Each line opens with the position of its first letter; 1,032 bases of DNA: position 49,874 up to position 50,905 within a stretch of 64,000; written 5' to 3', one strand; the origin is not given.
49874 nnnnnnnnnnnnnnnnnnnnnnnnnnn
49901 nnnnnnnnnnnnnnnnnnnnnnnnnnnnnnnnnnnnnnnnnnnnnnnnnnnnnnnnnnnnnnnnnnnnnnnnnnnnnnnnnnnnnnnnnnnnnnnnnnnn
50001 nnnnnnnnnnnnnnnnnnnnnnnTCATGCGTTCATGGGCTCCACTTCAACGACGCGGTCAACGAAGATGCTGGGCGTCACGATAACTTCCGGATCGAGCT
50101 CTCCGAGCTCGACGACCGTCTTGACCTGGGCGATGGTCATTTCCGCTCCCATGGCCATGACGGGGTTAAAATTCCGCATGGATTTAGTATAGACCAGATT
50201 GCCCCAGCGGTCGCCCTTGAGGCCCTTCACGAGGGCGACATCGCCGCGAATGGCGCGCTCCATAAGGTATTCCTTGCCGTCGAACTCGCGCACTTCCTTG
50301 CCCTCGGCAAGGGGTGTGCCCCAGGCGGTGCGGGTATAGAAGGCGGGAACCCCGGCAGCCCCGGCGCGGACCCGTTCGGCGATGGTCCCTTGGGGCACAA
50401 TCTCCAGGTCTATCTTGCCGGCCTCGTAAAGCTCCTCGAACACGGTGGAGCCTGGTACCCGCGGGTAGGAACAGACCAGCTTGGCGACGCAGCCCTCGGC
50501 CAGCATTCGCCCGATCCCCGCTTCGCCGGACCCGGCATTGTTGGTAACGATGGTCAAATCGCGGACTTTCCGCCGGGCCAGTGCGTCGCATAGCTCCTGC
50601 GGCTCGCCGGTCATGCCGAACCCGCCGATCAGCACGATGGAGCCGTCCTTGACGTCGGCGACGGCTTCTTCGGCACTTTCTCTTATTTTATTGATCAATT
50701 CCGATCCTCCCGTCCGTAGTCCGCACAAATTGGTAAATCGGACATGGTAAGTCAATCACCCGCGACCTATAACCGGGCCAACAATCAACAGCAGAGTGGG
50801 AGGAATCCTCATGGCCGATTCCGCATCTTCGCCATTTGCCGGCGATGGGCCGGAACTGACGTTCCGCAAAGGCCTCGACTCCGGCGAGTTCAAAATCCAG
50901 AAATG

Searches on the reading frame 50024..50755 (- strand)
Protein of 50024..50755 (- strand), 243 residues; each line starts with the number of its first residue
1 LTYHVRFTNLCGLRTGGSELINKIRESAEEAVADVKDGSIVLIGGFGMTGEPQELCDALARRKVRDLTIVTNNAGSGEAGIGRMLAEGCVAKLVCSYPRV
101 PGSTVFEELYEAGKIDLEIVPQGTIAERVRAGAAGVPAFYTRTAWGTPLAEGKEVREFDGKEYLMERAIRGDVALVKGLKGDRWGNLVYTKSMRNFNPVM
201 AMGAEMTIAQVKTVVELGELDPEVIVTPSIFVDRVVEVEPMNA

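Call 57: search_protein_families(library=pfam, proteins=[window:50024-50755:-], max_evalue=0.00001)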
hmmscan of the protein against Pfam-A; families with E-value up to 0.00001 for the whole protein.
window:50024-50755:- (243 aa): 1 family
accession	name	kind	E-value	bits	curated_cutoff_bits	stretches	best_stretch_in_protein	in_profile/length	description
PF01144.29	CoA_trans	-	1.9e-69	233.8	23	1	26-237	2-216/217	Coenzyme A transferase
